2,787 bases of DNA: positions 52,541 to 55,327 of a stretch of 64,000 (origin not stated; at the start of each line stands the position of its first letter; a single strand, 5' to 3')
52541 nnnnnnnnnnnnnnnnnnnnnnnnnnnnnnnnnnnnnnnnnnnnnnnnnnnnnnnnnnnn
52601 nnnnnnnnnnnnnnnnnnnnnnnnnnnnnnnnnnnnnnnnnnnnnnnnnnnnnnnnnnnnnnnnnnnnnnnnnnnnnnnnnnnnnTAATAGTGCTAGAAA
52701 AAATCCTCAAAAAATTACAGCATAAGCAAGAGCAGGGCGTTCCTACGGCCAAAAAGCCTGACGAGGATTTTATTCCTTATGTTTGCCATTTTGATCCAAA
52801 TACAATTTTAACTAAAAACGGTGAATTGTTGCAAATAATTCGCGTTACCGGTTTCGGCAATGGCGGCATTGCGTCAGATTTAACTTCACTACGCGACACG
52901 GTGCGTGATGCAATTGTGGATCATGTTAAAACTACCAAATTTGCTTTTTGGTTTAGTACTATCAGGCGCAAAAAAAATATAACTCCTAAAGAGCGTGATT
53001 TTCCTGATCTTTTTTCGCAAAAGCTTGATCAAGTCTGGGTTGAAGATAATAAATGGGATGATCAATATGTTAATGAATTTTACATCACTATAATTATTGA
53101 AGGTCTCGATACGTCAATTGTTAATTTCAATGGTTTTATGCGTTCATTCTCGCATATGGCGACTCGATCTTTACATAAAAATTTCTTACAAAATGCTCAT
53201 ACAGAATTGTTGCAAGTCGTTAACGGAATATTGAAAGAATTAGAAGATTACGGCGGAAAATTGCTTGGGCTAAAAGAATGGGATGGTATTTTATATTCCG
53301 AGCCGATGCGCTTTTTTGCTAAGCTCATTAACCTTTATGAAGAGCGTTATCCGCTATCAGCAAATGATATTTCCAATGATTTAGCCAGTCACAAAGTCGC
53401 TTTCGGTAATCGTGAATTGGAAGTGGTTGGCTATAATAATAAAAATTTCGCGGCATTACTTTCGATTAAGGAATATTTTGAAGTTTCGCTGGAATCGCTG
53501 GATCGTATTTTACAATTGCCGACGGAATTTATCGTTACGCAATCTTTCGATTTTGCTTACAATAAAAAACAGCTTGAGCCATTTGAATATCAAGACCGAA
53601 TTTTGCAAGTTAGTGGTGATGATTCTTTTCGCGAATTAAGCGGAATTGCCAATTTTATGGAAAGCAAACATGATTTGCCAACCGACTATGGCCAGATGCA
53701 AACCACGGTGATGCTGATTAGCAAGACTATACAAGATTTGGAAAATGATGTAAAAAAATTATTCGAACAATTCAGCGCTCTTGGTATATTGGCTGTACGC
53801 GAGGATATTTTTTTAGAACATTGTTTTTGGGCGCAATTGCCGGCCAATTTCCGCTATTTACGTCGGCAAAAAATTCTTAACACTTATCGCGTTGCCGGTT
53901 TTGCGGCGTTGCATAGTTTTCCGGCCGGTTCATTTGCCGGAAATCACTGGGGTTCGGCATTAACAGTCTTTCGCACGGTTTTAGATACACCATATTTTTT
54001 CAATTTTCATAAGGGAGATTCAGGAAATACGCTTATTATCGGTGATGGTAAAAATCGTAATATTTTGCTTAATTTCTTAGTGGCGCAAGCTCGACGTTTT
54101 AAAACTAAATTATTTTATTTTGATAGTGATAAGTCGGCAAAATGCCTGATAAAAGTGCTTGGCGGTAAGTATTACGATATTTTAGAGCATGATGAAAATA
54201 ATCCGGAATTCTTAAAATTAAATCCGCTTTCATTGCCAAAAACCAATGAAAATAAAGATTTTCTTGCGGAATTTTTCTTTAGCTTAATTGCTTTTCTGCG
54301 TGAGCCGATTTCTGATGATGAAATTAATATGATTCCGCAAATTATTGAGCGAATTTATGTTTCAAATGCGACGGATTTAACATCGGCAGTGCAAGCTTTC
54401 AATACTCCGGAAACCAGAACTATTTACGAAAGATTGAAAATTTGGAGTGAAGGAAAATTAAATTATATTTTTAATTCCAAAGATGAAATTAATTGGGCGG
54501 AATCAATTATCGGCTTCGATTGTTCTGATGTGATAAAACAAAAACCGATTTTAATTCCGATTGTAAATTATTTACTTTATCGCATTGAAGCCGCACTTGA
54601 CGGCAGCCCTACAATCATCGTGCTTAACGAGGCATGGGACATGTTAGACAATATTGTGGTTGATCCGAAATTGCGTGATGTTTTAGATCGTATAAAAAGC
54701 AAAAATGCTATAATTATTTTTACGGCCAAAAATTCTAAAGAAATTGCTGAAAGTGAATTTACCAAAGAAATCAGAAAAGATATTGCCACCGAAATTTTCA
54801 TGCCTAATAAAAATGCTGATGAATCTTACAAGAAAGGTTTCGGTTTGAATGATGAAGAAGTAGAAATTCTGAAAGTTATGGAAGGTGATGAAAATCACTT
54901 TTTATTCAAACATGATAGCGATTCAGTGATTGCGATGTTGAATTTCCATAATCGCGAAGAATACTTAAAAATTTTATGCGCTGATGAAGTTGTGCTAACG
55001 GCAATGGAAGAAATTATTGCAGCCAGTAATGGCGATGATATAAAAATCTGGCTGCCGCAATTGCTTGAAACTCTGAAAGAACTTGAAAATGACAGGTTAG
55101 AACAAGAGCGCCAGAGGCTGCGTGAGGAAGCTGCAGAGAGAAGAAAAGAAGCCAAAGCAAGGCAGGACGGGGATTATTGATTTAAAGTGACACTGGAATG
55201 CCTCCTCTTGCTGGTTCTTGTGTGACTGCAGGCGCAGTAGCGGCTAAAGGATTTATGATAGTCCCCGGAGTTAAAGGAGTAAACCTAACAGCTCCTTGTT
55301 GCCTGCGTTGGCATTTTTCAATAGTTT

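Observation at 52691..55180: An orphan second VirB4 paralog has lost both the P-loop and the Walker B aspartate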

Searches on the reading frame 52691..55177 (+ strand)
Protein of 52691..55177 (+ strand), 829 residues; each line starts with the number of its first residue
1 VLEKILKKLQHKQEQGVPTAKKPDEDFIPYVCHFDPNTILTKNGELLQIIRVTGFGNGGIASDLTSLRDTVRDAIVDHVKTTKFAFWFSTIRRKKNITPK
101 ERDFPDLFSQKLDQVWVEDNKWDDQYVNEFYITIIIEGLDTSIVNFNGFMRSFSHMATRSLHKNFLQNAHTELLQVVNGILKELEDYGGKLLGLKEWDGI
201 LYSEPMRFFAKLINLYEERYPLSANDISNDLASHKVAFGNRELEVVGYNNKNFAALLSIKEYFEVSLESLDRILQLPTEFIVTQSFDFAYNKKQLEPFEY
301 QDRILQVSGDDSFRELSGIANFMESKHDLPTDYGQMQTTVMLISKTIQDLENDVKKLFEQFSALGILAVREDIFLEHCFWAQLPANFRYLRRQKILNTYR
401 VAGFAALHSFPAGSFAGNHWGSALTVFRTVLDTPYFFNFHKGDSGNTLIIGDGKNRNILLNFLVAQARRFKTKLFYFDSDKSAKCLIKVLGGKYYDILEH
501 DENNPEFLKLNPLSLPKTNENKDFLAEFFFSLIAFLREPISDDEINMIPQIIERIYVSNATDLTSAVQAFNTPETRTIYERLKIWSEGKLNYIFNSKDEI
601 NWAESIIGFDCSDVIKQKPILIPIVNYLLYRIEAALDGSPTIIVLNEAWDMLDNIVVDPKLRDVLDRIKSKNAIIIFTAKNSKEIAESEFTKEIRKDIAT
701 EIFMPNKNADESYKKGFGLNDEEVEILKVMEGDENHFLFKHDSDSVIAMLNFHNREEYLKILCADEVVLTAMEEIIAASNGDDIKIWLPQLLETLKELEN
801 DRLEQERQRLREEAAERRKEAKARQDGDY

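Call 4: search_protein_families(library=pfam, proteins=[window:52691-55177:+], max_evalue=0.01)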
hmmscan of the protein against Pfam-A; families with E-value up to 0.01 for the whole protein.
window:52691-55177:+ (829 aa): 2 families
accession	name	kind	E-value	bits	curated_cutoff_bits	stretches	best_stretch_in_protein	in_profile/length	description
PF03135.19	CagE_TrbE_VirB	-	3.1e-31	109.4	21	1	194-392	5-204/204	CagE, TrbE, VirB family, component of type IV transporter system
PF19044.6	P-loop_TraG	-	2.7e-06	26.7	25.8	0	446-572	31-156/413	TraG P-loop domain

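Call 8: find_homologous_proteins(query=window:52691-55177:+, max_evalue=1e-10)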
Query window:52691-55177:+ (829 aa): 823 proteins with E <= 1e-10 among 8000 candidates; the best 120 are listed.
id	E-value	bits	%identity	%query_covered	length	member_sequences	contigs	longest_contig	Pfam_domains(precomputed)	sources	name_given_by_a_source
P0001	0.0e+0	1878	100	100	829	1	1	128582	PF19044.7,PF27097.1,PF03135.20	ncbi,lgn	-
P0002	0.0e+0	1631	85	100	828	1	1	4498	PF27097.1,PF03135.20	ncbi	-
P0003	0.0e+0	1207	62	100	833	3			PF19044.7,PF27097.1,PF03135.20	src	-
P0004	0.0e+0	1204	63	99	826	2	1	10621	PF19044.7,PF27097.1,PF12846.14,PF03135.20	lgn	-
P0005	0.0e+0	1199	62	100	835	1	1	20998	PF19044.7,PF27097.1,PF03135.20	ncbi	-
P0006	0.0e+0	1192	62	99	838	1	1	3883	PF19044.7,PF27097.1,PF03135.20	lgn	-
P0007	0.0e+0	1187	62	99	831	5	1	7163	PF19044.7,PF27097.1,PF03135.20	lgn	-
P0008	0.0e+0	1184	61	100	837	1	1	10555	PF19044.7,PF27097.1,PF03135.20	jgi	-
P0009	0.0e+0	1183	62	99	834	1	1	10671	PF27097.1,PF03135.20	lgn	-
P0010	0.0e+0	1181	62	98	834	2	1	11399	PF19044.7,PF27097.1,PF03135.20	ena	-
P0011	0.0e+0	1176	61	97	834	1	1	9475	PF19044.7,PF27097.1,PF03135.20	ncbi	-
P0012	0.0e+0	1164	62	97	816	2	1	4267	PF19044.7,PF27097.1,PF12846.14,PF03135.20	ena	-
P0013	0.0e+0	1164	60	99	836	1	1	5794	PF19044.7,PF27097.1,PF03135.20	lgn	-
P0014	0.0e+0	1154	61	100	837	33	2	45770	PF27097.1,PF03135.20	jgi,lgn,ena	-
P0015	0.0e+0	1150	61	100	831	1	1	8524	PF27097.1,PF03135.20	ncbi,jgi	jgi:type IV secretion system protein VirB4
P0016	0.0e+0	1138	60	97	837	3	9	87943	PF27097.1,PF03135.20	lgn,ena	-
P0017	0.0e+0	1136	59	97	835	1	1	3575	PF19044.7,PF27097.1,PF03135.20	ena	-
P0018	0.0e+0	1135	60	100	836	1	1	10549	PF27097.1,PF03135.20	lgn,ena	-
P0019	0.0e+0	1128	60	97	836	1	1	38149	PF27097.1,PF03135.20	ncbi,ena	-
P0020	0.0e+0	1126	60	100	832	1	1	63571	PF27097.1,PF03135.20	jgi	-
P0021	0.0e+0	1122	58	99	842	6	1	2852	PF06745.20,PF19044.7,PF27097.1,PF03135.20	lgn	-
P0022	0.0e+0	1120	58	98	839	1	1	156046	PF06745.20,PF19044.7,PF27097.1,PF12846.14,PF03135.20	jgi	jgi:type IV secretion system protein VirB4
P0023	0.0e+0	1119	59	99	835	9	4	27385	PF27097.1,PF03135.20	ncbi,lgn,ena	-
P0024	0.0e+0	1119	59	97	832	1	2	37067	PF27097.1,PF03135.20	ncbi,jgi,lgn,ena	jgi:type IV secretion system protein VirB4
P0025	0.0e+0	1116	57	100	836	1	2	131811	PF27097.1,PF03135.20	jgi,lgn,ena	-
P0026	0.0e+0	1114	57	99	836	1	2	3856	PF27097.1,PF03135.20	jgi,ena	-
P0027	0.0e+0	1109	58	97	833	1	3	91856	PF19044.7,PF27097.1,PF03135.20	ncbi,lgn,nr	ncbi:MAG: hypothetical protein KA100_04485 [Rickettsiales bacterium]|nr:hypothetical protein [Ricket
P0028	0.0e+0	1108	57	99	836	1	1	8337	PF19044.7,PF27097.1,PF03135.20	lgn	-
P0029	0.0e+0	1107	56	99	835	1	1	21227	PF27097.1,PF03135.20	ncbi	-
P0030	0.0e+0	1101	60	97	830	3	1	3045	PF19044.7,PF27097.1,PF03135.20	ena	-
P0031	0.0e+0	1100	58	97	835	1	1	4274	PF27097.1,PF03135.20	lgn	-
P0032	0.0e+0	1094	58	97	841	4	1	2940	PF19044.7,PF27097.1,PF03135.20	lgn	-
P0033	0.0e+0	1086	58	97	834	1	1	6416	PF27097.1,PF03135.20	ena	-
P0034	0.0e+0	1080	57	96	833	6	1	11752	PF19044.7,PF27097.1,PF03135.20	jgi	jgi:type IV secretion system protein VirB4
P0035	0.0e+0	1079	57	99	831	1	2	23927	PF27097.1,PF03135.20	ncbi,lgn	-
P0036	0.0e+0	1076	58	99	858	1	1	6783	PF27097.1,PF03135.20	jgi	jgi:type IV secretion system protein VirB4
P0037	0.0e+0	1068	56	100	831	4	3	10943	PF27097.1,PF03135.20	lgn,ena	-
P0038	0.0e+0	1067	56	100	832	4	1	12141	PF19044.7,PF27097.1,PF01637.25,PF03135.20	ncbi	-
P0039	0.0e+0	1065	57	99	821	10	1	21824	PF19044.7,PF27097.1,PF03135.20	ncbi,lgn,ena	-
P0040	0.0e+0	1063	57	97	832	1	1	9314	PF19044.7,PF27097.1,PF03135.20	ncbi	-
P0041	0.0e+0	1062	57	97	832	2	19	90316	PF19044.7,PF27097.1,PF03135.20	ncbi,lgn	-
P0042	0.0e+0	1061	57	97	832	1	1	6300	PF19044.7,PF27097.1,PF01637.25,PF03135.20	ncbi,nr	ncbi:MAG: hypothetical protein SFV53_01450 [Rickettsiales bacterium]|nr:hypothetical protein [Ricket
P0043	0.0e+0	1059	55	99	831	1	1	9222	PF19044.7,PF27097.1,PF03135.20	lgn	-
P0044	0.0e+0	1058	56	99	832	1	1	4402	PF27097.1,PF03135.20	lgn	-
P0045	0.0e+0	1057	57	97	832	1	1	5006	PF19044.7,PF27097.1,PF01637.25,PF03135.20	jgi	jgi:type IV secretion system protein VirB4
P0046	0.0e+0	1054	56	99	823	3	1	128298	PF19044.7,PF27097.1,PF12846.14,PF03135.20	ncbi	-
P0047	0.0e+0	1053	57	99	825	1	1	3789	PF19044.7,PF27097.1,PF12846.14,PF03135.20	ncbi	-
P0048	0.0e+0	1052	56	97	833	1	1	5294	PF19044.7,PF27097.1,PF03135.20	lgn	-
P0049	0.0e+0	1048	55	100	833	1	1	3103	PF27097.1,PF03135.20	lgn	-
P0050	0.0e+0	1047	56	100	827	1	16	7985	PF27097.1,PF03135.20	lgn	-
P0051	0.0e+0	1047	56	99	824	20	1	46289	PF19044.7,PF27097.1,PF03135.20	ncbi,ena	-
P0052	0.0e+0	1046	55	100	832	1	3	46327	PF19044.7,PF27097.1,PF03135.20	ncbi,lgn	-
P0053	0.0e+0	1044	57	96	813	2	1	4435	PF27097.1,PF03135.20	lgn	-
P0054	0.0e+0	1041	55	97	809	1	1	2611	PF19044.7,PF27097.1,PF03135.20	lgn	-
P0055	0.0e+0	1040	55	99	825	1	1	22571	PF19044.7,PF27097.1,PF03135.20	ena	-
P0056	0.0e+0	1039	56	97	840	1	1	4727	PF27097.1,PF03135.20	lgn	-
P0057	0.0e+0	1039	54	100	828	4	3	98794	PF19044.7,PF27097.1,PF03135.20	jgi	-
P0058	0.0e+0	1038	54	100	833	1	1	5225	PF27097.1,PF03135.20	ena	-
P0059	0.0e+0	1036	56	99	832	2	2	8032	PF27097.1,PF03135.20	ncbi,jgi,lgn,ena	jgi:type IV secretion system protein VirB4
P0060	0.0e+0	1034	54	99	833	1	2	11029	PF27097.1,PF03135.20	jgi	jgi:type IV secretion system protein VirB4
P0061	0.0e+0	1034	55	97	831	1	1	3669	PF27097.1,PF03135.20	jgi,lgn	-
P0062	0.0e+0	1033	55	97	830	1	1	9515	PF27097.1,PF03135.20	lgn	-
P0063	0.0e+0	1031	55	99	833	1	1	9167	PF19044.7,PF27097.1,PF03135.20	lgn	-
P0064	0.0e+0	1031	56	94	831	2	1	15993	PF19044.7,PF27097.1,PF03135.20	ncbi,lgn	-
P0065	0.0e+0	1031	54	98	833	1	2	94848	PF19044.7,PF27097.1,PF03135.20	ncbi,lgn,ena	-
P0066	0.0e+0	1031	56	98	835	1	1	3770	PF19044.7,PF27097.1,PF12846.14,PF03135.20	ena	-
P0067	0.0e+0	1028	54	99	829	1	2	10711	PF19044.7,PF27097.1,PF12846.14,PF03135.20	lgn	-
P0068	0.0e+0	1028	56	99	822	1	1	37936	PF19044.7,PF27097.1,PF03135.20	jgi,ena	-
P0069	0.0e+0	1025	54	99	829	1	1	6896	PF19044.7,PF27097.1,PF03135.20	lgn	-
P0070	0.0e+0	1024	55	99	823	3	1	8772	PF19044.7,PF27097.1,PF03135.20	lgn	-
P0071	0.0e+0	1024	56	99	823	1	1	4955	PF27097.1,PF03135.20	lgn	-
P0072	0.0e+0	1017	54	99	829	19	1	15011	PF19044.7,PF27097.1,PF03135.20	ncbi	-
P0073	0.0e+0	1014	55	98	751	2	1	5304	PF27097.1,PF03135.20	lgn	-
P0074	0.0e+0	1011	53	99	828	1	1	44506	PF19044.7,PF27097.1,PF03135.20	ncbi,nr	ncbi:MAG: hypothetical protein KGQ36_03135 [Rickettsiales bacterium]|nr:hypothetical protein [Ricket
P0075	2.1e-296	1004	54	99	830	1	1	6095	PF27097.1,PF03135.20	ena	-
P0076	2.1e-295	1000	53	100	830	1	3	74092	PF27097.1,PF03135.20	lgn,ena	-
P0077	2.7e-295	1000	54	100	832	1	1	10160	PF19044.7,PF27097.1,PF12846.14,PF03135.20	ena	-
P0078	1.3e-294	998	55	99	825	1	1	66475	PF19044.7,PF27097.1,PF03135.20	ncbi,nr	ncbi:MAG: hypothetical protein KGP29_02110 [Proteobacteria bacterium]|nr:hypothetical protein [Pseud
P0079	1.9e-294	997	54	99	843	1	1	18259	PF27097.1,PF03135.20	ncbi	-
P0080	2.7e-294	997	54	99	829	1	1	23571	PF19044.7,PF27097.1,PF12846.14,PF03135.20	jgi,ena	-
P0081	8.4e-294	995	53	99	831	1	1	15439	PF19044.7,PF27097.1,PF03135.20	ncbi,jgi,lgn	jgi:type IV secretion system protein VirB4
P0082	5.3e-293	992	54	100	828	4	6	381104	PF19044.7,PF27097.1,PF12846.14,PF03135.20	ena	-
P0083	1.3e-292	991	55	97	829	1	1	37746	PF19044.7,PF27097.1,PF12846.14,PF03135.20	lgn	-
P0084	5.3e-292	989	54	99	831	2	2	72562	PF27097.1,PF12846.14,PF03135.20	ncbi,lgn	-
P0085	1.1e-291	988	52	100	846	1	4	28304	PF27097.1,PF03135.20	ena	-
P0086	2.2e-291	987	54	96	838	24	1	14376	PF27097.1,PF03135.20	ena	-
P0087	2.1e-290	984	54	99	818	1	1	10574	PF27097.1,PF03135.20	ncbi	-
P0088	8.8e-290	982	55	97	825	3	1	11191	PF27097.1,PF03135.20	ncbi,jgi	jgi:type IV secretion system protein VirB4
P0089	1.2e-289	981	52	93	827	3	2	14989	PF27097.1,PF03135.20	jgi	jgi:type IV secretion system protein VirB4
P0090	2.7e-289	980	51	99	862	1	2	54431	PF27097.1,PF03135.20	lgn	-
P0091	3.7e-289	980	53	99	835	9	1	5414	PF27097.1,PF03135.20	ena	-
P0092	3.9e-289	980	55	96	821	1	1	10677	PF19044.7,PF27097.1,PF03135.20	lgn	-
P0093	6.3e-289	979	53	98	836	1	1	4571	PF27097.1,PF03135.20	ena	-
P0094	1.0e-288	978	53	99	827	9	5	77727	PF19044.7,PF27097.1,PF12846.14,PF03135.20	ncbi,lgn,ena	-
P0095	1.2e-288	978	53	97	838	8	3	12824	PF19044.7,PF27097.1,PF03135.20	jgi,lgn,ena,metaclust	metaclust:\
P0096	1.5e-288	978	53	97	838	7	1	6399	PF27097.1,PF03135.20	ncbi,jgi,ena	jgi:type IV secretion system protein VirB4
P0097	3.8e-288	976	53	99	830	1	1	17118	PF19044.7,PF27097.1,PF12846.14,PF03135.20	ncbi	-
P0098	4.3e-288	976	53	99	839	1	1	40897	PF13173.13,PF19044.7,PF27097.1,PF03135.20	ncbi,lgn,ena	-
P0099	6.4e-288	976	54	97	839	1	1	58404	PF27097.1,PF03135.20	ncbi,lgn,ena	-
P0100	4.5e-286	970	53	100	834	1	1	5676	PF19044.7,PF27097.1,PF12846.14,PF03135.20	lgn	-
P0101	6.2e-286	969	52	99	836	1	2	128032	PF27097.1,PF03135.20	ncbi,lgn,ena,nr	ncbi:transporter [Alphaproteobacteria bacterium]|nr:transporter [Alphaproteobacteria bacterium]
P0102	2.0e-285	967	52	100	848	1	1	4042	PF27097.1,PF03135.20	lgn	-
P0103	3.8e-285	966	52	100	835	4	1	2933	PF19044.7,PF27097.1,PF03135.20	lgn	-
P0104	1.1e-284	965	53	97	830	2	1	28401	PF27097.1,PF03135.20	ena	-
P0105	1.5e-284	965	52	99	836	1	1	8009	PF27097.1,PF03135.20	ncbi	-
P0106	2.5e-284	964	52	99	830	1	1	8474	PF27097.1,PF03135.20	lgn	-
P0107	2.3e-282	957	52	99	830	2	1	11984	PF19044.7,PF27097.1,PF12846.14,PF03135.20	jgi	-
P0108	2.6e-282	957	52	97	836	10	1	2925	PF27097.1,PF03135.20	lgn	-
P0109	2.6e-281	954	56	90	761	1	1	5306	PF19044.7,PF27097.1,PF12846.14,PF03135.20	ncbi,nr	ncbi:MAG: hypothetical protein FJX34_04030, partial [Alphaproteobacteria bacterium]|nr:hypothetical 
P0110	4.7e-281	953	53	97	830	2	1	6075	PF27097.1,PF03135.20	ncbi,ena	-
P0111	1.1e-280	952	51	100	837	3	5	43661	PF19044.7,PF27097.1,PF12846.14,PF03135.20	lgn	-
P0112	1.2e-280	952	53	99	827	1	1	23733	PF19044.7,PF27097.1,PF12846.14,PF03135.20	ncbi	-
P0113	1.3e-280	951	51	98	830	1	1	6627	PF19044.7,PF27097.1,PF03135.20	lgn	-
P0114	8.7e-280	949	53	97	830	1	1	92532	PF19044.7,PF27097.1,PF12846.14,PF03135.20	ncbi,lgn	-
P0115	1.0e-279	949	52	100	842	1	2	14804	PF27097.1,PF03135.20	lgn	-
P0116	1.4e-279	948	52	99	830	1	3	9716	PF27097.1,PF03135.20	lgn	-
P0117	7.4e-279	946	54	97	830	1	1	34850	PF19044.7,PF27097.1,PF12846.14,PF03135.20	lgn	-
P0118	1.6e-278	945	52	98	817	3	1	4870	PF27097.1,PF03135.20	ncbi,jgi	jgi:type IV secretion system protein VirB4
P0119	9.5e-278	942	51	99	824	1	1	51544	PF27097.1,PF12846.14,PF03135.20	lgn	-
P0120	8.2e-277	939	54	99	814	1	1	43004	PF19044.7,PF27097.1,PF00004.36,PF03135.20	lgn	-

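Call 18: find_encoding_contigs(protein=P0001, flank=3000, max_places=3)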
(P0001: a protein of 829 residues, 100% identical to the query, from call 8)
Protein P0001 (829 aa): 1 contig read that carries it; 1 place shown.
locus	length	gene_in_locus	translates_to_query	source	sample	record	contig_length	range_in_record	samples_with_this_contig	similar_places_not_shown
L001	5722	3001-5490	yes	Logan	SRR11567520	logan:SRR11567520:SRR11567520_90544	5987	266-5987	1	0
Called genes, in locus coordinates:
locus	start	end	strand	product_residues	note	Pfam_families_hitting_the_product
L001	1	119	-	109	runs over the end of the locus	PF01934:HepT-like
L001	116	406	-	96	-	PF01909:NTP_transf_2, PF18765:Polbeta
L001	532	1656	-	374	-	PF00733:Asn_synthase (weak), PF00764:Arginosuc_synth (faint), PF03054:tRNA_Me_trans, PF20259:tRNA_Me_trans_M, PF20258:tRNA_Me_trans_C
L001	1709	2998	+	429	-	PF00285:Citrate_synt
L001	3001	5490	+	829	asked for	PF27097:VirB4_TrbE_N, PF03135:CagE_TrbE_VirB, PF19044:P-loop_TraG (faint)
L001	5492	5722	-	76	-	?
